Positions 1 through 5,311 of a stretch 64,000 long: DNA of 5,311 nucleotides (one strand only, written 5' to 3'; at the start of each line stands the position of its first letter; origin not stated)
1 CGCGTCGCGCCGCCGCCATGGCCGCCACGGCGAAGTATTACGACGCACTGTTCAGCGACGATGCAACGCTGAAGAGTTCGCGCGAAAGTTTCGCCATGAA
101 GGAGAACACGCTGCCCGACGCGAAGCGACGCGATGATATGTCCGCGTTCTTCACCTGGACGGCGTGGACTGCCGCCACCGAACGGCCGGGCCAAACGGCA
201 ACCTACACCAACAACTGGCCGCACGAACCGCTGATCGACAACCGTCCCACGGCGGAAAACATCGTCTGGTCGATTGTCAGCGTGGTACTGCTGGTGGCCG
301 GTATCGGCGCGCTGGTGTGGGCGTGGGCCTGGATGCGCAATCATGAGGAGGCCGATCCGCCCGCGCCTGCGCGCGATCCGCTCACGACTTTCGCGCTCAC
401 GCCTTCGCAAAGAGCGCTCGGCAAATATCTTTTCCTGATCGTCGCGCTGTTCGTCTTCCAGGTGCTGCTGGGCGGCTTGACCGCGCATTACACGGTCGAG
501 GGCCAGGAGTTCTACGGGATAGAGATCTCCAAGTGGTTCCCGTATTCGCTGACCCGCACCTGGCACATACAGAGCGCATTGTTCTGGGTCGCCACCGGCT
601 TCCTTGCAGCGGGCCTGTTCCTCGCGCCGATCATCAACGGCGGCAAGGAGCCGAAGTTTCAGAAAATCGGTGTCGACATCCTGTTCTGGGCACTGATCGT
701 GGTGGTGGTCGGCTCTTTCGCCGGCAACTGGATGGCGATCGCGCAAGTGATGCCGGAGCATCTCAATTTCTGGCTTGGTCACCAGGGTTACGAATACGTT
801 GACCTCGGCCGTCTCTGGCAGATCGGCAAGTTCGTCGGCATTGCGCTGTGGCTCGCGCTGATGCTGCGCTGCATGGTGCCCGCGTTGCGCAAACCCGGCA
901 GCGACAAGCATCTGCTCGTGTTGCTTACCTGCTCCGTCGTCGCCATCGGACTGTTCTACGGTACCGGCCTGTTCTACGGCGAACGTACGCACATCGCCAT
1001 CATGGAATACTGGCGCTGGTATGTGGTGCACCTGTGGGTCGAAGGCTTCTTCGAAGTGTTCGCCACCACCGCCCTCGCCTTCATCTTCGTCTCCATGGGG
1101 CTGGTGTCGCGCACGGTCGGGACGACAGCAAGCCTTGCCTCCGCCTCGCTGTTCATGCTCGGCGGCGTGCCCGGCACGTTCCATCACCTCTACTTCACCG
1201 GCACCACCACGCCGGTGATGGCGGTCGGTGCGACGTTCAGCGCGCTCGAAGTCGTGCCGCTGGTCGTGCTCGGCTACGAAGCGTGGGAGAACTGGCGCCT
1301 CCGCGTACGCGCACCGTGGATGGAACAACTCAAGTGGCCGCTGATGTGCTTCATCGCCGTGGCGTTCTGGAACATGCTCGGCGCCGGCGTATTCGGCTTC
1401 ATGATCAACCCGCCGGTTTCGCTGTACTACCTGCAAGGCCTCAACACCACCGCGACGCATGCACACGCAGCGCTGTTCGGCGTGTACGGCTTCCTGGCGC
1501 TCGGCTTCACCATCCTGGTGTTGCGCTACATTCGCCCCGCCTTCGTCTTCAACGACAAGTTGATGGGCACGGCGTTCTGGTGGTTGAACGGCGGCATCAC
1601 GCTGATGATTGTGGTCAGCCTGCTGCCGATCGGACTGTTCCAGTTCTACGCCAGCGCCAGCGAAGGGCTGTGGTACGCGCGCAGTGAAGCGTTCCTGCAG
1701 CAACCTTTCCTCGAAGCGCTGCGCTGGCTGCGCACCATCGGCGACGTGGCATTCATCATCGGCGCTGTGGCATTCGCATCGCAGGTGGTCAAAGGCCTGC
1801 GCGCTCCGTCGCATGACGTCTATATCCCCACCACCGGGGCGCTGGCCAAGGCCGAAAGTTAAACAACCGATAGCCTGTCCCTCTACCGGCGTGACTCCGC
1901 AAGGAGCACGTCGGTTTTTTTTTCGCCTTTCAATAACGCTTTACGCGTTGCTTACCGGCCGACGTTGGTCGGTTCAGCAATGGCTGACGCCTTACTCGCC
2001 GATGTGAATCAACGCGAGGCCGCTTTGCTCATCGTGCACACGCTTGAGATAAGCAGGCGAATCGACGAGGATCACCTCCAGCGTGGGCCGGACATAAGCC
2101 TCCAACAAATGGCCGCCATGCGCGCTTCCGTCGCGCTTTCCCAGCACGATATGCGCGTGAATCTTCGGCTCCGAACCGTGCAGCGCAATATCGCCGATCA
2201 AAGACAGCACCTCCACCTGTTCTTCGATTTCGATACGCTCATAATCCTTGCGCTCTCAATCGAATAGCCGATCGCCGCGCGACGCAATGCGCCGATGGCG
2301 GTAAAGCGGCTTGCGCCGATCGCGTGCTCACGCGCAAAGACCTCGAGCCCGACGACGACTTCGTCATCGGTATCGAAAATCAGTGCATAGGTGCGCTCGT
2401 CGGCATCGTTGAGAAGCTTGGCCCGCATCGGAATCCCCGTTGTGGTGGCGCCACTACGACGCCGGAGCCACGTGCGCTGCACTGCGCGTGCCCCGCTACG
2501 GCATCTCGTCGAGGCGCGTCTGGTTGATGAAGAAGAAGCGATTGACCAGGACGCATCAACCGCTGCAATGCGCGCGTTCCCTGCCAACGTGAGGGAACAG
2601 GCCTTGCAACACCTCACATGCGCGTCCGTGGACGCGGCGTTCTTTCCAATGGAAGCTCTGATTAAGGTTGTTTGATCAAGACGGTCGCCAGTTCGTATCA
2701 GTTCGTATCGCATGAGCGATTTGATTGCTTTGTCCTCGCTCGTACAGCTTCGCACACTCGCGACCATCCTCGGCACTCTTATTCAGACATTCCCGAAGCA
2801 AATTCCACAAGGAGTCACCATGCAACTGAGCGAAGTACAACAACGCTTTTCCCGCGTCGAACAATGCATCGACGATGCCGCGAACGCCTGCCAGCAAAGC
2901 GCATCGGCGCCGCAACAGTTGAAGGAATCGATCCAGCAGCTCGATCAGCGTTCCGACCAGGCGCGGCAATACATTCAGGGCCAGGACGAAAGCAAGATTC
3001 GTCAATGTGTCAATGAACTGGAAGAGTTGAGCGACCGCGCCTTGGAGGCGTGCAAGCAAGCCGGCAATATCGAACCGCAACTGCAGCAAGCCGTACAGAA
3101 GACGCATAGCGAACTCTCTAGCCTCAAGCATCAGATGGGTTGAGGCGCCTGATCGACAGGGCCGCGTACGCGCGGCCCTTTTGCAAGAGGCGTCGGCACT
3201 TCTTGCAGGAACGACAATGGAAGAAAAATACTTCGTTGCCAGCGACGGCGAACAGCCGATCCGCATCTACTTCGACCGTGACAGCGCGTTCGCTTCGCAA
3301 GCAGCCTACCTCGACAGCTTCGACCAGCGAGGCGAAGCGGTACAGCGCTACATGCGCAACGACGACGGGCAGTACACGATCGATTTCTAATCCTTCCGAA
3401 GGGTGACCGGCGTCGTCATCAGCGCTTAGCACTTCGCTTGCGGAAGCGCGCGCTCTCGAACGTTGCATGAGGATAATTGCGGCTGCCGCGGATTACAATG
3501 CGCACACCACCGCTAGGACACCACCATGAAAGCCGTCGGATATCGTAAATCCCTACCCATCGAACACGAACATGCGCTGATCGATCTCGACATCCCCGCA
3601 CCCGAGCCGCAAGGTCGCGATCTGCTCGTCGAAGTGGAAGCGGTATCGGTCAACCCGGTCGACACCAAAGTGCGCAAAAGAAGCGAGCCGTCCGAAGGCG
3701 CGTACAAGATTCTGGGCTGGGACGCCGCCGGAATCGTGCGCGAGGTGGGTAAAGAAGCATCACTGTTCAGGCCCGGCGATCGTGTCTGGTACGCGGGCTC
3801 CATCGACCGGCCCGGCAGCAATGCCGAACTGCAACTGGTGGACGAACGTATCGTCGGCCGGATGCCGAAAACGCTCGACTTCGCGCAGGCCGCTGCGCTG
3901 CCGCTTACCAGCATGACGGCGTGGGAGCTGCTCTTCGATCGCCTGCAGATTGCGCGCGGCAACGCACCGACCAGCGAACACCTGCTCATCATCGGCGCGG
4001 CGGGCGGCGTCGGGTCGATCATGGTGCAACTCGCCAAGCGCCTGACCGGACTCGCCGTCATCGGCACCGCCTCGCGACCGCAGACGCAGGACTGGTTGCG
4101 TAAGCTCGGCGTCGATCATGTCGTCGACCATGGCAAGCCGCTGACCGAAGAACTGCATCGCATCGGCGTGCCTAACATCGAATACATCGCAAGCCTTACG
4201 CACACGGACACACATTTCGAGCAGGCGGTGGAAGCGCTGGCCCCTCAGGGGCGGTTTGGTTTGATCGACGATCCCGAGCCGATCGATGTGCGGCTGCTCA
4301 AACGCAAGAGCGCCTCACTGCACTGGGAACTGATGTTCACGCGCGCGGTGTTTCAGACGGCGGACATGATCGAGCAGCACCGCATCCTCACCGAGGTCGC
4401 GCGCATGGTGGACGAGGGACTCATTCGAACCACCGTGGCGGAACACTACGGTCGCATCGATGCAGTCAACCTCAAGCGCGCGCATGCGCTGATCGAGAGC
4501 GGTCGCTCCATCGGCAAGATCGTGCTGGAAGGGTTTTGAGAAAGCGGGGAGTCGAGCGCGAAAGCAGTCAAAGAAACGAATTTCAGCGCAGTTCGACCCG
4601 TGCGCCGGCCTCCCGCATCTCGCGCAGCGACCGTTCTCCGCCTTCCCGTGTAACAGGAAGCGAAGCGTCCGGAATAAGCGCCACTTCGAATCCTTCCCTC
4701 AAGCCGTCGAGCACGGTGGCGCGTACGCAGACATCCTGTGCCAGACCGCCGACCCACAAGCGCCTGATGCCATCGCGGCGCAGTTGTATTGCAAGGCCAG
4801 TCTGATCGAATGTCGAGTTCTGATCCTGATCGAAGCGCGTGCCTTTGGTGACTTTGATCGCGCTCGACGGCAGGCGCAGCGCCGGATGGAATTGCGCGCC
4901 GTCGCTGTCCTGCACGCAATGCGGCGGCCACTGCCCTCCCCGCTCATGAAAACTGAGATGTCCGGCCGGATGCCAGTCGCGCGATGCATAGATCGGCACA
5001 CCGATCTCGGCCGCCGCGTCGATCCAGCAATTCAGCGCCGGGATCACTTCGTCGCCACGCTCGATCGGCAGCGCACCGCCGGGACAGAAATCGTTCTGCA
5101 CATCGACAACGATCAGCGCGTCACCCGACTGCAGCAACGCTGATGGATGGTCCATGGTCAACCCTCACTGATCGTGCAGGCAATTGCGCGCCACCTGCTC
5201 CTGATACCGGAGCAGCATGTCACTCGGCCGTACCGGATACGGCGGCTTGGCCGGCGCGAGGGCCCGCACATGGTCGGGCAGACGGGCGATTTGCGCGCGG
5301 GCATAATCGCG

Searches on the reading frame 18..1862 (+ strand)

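Call 82: search_protein_families(library=pfam, proteins=[window:18-1862:+], max_evalue=0.0001)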
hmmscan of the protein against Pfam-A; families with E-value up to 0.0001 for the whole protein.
window:18-1862:+ (614 aa): 2 families
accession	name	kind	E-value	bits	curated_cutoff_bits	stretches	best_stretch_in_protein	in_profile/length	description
PF00115.25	COX1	-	2.2e-58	198.6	34.8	1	134-577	3-435/436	Cytochrome C and Quinol oxidase polypeptide I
PF22085.1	NorB_cytochrome_c-like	-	5.9e-20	72.8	29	1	2-69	114-181/181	Nitric oxide reductase subunit B, cytochrome c-like domain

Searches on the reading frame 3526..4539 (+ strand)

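Call 82: search_protein_families(library=pfam, proteins=[window:3526-4539:+], max_evalue=0.0001)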
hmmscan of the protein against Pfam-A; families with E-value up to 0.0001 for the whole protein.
window:3526-4539:+ (337 aa): 3 families
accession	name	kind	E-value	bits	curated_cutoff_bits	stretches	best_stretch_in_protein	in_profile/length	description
PF13602.12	ADH_zinc_N_2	-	4.2e-16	60.5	27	1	194-334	1-134/134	Zinc-binding dehydrogenase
PF00107.32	ADH_zinc_N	-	2e-12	47.6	31.8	1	161-272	1-116/129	Zinc-binding dehydrogenase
PF08240.17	ADH_N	-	1.3e-11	45.1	23.5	1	32-89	4-62/104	Alcohol dehydrogenase GroES-like domain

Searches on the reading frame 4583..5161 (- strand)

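Call 82: search_protein_families(library=pfam, proteins=[window:4583-5161:-], max_evalue=0.0001)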
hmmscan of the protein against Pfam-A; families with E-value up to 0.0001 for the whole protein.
window:4583-5161:- (192 aa): 1 family
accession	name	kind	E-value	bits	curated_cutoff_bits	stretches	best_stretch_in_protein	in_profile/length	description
PF00857.26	Isochorismatase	-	4.6e-33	115.2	27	1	15-189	2-170/175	Isochorismatase domain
